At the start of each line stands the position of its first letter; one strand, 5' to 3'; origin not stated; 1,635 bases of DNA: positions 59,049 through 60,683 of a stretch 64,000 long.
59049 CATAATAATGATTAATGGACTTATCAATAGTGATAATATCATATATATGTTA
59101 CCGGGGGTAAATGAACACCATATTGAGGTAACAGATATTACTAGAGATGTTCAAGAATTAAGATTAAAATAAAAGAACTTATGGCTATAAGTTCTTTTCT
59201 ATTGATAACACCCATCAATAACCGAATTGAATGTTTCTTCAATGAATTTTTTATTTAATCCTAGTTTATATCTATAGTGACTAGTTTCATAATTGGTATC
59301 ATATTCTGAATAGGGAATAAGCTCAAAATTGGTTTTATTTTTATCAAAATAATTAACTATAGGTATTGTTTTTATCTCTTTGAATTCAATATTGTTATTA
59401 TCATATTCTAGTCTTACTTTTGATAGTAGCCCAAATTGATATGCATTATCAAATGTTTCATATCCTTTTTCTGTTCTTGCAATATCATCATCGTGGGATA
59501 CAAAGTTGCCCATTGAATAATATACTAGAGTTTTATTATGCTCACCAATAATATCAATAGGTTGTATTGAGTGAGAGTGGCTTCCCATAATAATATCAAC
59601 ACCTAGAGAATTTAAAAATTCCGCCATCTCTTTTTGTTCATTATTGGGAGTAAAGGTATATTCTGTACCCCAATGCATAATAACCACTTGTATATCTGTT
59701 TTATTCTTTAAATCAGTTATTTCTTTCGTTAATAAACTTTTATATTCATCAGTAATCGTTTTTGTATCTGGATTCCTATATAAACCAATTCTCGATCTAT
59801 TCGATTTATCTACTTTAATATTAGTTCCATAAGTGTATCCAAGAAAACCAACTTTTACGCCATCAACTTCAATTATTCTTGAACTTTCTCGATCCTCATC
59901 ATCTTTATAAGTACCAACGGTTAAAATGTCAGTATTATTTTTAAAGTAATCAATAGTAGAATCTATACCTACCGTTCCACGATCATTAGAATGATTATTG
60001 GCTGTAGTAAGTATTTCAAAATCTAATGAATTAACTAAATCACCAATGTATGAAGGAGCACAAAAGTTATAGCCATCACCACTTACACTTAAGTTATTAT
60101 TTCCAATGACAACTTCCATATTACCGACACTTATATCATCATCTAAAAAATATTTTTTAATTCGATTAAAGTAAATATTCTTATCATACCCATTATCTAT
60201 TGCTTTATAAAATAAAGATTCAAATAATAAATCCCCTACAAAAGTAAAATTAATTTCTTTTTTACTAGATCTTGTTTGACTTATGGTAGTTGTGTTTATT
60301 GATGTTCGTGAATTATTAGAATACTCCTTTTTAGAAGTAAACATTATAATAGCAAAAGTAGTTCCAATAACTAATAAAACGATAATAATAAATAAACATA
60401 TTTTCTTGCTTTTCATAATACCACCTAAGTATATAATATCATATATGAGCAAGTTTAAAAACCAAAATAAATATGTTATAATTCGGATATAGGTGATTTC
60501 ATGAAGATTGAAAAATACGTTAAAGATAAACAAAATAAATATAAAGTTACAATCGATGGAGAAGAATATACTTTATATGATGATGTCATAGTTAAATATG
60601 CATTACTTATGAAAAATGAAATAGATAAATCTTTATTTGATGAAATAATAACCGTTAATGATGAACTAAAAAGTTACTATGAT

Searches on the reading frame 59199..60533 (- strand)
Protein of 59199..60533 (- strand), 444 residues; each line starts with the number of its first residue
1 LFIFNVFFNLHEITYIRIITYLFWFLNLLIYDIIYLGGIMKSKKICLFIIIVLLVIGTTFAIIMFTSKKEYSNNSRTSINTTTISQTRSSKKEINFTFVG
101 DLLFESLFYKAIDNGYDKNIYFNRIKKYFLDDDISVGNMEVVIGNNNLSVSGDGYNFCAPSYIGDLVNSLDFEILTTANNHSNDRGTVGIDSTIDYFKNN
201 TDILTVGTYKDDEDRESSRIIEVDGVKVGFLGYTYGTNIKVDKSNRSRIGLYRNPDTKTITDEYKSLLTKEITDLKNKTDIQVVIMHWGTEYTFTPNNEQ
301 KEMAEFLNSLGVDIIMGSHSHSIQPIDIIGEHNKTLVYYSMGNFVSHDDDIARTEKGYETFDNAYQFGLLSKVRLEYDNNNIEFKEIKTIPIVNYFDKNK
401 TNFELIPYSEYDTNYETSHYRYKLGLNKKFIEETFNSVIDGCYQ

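Call 107: search_protein_families(library=pfam, proteins=[window:59199-60533:-], max_evalue=0.001)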
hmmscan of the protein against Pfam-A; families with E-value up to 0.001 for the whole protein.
window:59199-60533:- (444 aa): 1 family
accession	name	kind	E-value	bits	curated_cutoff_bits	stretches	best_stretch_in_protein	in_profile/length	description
PF09587.15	PGA_cap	-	7e-64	216.2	27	1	96-347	2-254/255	Bacterial capsule synthesis protein PGA_cap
